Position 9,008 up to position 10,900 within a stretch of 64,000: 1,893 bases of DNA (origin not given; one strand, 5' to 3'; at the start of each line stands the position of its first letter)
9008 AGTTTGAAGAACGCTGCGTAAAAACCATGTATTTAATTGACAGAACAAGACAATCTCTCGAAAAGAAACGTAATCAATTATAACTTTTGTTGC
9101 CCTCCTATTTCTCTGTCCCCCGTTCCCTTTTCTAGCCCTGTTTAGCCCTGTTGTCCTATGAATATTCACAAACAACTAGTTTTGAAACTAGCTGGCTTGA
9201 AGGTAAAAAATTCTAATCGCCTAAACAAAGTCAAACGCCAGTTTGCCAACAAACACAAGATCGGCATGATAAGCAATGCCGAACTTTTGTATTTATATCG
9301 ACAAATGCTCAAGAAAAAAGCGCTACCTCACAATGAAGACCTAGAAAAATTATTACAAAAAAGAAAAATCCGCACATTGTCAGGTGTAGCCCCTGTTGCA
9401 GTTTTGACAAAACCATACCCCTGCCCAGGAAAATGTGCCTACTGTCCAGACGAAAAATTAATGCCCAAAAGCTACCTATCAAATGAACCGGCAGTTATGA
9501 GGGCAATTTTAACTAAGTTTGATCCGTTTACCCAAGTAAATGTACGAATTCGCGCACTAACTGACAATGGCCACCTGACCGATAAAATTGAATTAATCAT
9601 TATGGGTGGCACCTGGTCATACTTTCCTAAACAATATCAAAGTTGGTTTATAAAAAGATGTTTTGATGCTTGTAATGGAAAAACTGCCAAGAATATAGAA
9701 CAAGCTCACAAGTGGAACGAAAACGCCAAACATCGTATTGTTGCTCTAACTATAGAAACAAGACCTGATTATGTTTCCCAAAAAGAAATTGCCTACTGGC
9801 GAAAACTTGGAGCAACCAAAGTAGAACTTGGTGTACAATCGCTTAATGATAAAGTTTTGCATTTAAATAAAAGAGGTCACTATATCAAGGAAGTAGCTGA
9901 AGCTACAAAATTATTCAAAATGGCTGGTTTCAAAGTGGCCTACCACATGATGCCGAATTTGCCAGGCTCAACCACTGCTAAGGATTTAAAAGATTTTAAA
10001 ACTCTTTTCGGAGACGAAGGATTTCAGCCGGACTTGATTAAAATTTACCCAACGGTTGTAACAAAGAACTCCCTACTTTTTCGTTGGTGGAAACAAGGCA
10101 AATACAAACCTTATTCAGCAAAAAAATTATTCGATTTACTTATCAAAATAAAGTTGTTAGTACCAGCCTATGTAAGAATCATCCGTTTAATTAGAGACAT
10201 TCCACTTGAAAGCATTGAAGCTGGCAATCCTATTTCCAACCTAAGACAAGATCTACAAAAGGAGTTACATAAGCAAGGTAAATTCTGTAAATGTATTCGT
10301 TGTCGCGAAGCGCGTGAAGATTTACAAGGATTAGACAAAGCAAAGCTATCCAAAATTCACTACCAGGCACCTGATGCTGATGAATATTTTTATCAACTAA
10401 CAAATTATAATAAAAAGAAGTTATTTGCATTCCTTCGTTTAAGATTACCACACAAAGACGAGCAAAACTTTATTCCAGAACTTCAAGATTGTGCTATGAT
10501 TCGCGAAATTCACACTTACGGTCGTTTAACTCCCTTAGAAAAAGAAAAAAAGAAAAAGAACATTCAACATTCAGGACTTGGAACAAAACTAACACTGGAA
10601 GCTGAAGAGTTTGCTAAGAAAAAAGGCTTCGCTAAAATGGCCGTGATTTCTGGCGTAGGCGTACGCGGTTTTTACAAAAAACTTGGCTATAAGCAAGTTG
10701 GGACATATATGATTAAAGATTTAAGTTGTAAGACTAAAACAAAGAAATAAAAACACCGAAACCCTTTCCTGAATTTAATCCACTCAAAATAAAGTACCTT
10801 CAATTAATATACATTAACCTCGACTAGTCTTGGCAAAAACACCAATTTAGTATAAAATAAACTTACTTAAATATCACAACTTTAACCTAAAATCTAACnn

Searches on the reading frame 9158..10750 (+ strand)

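Call 79: search_protein_families(library=pfam, proteins=[window:9158-10750:+], max_evalue=0.00001)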
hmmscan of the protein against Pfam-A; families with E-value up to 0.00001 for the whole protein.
window:9158-10750:+ (530 aa): 2 families
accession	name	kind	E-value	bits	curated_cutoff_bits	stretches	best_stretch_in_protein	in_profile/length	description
PF16199.10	Radical_SAM_C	-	1.5e-19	70.3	31.9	1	291-371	1-84/85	Radical_SAM C-terminal domain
PF04055.27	Radical_SAM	-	1.9e-13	51.4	29.5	1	89-272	7-155/166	Radical SAM superfamily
